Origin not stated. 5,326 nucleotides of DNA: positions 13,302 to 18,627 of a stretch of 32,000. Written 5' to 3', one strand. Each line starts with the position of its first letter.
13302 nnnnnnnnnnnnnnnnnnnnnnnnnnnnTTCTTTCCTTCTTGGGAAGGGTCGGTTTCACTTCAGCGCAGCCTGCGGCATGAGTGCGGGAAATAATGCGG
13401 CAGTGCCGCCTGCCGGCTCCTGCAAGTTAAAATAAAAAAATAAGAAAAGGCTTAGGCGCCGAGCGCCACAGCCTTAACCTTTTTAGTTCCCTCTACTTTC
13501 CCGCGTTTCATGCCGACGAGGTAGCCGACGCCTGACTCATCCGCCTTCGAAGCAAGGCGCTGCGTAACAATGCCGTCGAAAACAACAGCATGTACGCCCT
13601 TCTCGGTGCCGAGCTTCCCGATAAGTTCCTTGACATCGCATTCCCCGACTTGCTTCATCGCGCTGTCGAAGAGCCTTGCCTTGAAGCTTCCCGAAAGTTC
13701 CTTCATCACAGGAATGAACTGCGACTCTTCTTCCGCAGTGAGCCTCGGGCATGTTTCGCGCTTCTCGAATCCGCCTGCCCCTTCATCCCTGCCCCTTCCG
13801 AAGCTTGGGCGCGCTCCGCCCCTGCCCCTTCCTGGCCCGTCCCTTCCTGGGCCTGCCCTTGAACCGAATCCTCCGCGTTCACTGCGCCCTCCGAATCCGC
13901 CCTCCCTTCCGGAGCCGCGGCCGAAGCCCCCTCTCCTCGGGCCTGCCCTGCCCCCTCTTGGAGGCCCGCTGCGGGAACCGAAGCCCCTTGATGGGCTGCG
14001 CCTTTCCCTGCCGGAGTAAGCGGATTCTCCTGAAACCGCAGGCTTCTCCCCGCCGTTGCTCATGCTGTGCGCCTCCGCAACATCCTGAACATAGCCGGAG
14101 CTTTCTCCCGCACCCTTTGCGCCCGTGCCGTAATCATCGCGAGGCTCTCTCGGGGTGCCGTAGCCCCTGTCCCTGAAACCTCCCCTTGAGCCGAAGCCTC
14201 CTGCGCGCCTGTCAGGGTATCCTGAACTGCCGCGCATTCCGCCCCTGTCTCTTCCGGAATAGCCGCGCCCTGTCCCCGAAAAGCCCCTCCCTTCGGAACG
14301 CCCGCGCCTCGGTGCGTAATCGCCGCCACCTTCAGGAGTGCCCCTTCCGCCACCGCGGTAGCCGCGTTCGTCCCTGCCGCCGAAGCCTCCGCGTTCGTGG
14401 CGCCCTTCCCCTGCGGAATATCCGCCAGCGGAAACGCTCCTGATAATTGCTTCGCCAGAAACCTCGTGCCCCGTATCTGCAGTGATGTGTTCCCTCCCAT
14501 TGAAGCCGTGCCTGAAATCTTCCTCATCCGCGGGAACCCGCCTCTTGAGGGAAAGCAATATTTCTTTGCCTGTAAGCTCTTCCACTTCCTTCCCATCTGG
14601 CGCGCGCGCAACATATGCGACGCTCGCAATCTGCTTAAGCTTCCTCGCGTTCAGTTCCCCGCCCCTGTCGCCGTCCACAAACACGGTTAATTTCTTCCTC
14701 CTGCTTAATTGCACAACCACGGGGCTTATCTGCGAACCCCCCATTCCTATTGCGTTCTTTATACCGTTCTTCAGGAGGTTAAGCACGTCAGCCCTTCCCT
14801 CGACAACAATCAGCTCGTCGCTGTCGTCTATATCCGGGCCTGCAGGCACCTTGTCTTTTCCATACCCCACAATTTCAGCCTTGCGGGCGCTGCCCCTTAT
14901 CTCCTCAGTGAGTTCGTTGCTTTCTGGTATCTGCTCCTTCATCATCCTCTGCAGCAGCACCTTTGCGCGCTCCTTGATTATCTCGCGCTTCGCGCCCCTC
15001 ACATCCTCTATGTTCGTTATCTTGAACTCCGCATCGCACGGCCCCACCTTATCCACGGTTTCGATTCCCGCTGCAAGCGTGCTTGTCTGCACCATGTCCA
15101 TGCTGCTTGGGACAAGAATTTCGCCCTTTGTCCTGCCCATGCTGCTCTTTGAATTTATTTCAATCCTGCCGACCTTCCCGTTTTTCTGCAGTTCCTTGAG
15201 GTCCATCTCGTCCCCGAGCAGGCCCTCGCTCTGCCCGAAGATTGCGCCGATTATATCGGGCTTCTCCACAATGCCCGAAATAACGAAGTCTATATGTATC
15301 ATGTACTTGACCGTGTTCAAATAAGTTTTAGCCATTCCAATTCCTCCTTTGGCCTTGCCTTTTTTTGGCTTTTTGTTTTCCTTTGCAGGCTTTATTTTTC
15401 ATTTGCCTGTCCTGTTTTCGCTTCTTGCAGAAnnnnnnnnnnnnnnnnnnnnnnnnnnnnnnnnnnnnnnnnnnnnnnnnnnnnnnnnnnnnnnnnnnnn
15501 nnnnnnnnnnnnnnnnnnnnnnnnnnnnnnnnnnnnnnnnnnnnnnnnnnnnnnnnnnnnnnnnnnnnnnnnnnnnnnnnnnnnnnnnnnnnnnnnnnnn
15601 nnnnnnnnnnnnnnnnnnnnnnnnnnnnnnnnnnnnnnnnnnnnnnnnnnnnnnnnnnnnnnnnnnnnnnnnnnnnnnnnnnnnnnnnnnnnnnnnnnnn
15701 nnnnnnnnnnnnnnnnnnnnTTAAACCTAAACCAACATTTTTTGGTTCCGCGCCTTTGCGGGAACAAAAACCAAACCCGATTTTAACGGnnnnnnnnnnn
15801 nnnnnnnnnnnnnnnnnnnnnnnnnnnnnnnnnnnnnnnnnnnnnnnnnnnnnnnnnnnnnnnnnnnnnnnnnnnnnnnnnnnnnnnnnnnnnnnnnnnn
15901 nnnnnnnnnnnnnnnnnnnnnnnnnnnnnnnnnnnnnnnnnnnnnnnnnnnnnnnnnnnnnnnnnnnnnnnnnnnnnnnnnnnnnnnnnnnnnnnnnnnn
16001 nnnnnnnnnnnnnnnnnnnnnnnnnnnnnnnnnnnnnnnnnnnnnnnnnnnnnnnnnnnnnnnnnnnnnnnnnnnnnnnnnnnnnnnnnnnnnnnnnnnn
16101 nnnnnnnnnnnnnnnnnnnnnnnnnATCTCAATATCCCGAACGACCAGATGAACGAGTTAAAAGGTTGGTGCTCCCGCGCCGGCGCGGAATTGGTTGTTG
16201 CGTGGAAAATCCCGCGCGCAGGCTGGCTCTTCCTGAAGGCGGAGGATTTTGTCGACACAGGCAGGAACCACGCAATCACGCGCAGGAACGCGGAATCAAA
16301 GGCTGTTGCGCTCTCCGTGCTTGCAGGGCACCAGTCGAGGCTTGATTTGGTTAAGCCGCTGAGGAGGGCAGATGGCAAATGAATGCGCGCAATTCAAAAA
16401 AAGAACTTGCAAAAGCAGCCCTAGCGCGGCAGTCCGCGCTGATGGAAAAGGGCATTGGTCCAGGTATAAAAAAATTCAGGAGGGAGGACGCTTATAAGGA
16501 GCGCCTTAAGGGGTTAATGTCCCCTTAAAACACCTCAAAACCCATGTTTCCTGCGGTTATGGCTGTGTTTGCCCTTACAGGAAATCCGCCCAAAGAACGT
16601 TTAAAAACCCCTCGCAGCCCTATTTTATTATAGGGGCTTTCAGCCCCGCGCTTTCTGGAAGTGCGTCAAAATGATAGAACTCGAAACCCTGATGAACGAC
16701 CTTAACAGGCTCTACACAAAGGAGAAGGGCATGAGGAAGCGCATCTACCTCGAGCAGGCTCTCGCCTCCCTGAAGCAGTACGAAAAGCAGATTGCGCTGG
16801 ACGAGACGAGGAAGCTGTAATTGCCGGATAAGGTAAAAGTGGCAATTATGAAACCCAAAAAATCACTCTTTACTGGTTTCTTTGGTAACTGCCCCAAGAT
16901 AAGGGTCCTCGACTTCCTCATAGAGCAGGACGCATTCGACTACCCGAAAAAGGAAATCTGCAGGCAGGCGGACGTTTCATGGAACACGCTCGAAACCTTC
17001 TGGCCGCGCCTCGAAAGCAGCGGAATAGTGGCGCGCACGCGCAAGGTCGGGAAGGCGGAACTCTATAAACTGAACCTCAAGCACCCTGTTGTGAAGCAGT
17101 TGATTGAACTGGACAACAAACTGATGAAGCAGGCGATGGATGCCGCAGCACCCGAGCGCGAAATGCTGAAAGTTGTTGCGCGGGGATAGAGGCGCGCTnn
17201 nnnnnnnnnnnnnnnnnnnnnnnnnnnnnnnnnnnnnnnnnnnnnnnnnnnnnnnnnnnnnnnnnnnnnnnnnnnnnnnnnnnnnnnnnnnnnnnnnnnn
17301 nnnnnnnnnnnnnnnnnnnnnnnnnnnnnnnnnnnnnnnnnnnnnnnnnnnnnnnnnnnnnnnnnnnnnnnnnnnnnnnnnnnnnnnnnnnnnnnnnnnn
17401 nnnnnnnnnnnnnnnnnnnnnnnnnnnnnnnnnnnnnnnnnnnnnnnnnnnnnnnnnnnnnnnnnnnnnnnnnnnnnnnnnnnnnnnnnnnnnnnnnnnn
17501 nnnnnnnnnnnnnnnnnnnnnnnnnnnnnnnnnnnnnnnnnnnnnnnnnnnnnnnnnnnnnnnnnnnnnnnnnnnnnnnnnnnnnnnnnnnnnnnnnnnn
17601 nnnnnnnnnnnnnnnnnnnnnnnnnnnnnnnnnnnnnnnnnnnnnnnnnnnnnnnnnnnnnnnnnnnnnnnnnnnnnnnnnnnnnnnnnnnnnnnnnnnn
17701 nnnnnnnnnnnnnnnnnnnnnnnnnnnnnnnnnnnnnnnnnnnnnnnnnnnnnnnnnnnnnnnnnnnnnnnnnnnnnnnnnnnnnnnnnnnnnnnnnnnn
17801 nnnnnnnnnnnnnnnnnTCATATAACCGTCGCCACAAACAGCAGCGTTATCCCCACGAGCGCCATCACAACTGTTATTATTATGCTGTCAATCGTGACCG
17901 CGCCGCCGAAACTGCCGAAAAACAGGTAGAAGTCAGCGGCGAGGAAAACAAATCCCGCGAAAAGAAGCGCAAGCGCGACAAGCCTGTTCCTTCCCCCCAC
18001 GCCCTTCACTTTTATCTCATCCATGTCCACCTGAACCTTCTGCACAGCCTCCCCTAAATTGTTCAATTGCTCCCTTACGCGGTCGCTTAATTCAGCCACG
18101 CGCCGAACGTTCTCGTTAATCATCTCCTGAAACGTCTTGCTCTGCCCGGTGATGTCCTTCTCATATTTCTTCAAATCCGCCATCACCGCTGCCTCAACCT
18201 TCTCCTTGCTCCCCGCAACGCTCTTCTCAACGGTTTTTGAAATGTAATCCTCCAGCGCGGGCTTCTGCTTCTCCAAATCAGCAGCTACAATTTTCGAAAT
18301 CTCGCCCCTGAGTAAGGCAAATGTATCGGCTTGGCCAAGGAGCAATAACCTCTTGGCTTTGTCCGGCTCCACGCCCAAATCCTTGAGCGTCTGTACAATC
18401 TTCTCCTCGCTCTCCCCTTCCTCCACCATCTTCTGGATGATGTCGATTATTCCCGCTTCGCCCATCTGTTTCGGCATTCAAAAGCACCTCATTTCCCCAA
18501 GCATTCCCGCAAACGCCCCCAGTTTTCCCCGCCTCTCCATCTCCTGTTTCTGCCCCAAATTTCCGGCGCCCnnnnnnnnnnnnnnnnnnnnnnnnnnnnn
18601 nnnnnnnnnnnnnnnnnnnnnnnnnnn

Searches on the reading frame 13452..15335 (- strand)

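Call 24: search_protein_families(library=pfam, proteins=[window:13452-15335:-], max_evalue=0.001)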
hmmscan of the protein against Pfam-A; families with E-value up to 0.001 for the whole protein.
window:13452-15335:- (627 aa): 3 families
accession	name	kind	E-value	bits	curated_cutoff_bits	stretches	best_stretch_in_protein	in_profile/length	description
PF13662.12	Toprim_4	-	3.1e-08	34.2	25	1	173-235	1-72/85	Toprim domain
PF13155.12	Toprim_2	-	8.2e-06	26.6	22.1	1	176-253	1-86/88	Toprim-like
PF01751.28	Toprim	-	4.3e-05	24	23.1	1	174-244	1-86/96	Toprim domain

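Call 88: search_protein_families(library=phrogs, proteins=[window:13452-15335:-], max_evalue=0.01)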
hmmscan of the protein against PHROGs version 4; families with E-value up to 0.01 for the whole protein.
window:13452-15335:- (627 aa): 1 family
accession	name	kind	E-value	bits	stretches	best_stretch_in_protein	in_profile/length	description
phrog_6444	-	DNA, RNA and nucleotide metabolism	4e-07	30.2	1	168-231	255-320/577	DNA primase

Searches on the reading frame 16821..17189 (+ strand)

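Call 25: search_protein_families(library=pfam, proteins=[window:16821-17189:+], max_evalue=0.001)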
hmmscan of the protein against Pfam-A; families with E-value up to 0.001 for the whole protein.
window:16821-17189:+ (122 aa): 1 family
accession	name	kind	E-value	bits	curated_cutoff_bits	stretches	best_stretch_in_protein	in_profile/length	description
PF24033.1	DUF7342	-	0.0008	19.9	31.6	1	44-107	21-83/150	Family of unknown function (DUF7342)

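Call 88: search_protein_families(library=phrogs, proteins=[window:16821-17189:+], max_evalue=0.01)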
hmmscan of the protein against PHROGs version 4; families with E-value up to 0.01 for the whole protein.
window:16821-17189:+ (122 aa): 1 family
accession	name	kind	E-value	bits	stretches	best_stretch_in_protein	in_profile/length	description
phrog_18520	-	unknown function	0.00071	20.7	1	17-97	3-80/114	-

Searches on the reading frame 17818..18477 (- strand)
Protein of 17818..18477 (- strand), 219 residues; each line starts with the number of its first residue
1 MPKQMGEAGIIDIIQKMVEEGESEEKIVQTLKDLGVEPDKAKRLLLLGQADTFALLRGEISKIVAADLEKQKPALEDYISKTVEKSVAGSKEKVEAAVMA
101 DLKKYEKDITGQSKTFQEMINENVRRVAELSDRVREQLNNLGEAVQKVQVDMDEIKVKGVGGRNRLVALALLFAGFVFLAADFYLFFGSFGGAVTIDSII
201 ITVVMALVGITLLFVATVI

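Call 24: search_protein_families(library=pfam, proteins=[window:17818-18477:-], max_evalue=0.001)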
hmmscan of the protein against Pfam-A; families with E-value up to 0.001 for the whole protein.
window:17818-18477:- (219 aa): 1 family
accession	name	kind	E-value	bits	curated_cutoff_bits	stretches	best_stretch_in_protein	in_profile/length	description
PF20990.2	DUF2207_C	-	0.00026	21.2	33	1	82-215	59-185/247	Predicted membrane protein (DUF2207) C-terminal domain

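Call 62: search_protein_families(library=padloc, proteins=[window:17818-18477:-], max_evalue=1)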
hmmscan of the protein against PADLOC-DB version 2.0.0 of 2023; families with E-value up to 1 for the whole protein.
window:17818-18477:- (219 aa): 8 families
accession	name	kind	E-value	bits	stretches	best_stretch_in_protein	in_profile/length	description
PDLC03841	LeoBC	-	1.9e-07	28.6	1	22-210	324-498/601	-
PDLC04406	PDC-M09A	-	0.0071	13.8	1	60-158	24-117/330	-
PDLC04896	PDC-S06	-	0.011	12.4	1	65-155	378-465/732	-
PDLC00254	LmuB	-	0.013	12.2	1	65-156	314-401/563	AAA ATPase domain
PDLC00025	DruG2|DruG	-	0.014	12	1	53-155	301-406/704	Unknown function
PDLC04946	PDC-S18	-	0.017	12.2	1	91-149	188-242/365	-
PDLC03859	LmuB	-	0.046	10.9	1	55-155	392-482/611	-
PDLC04846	PDC-S05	-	0.054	11.6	1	87-112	36-61/67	-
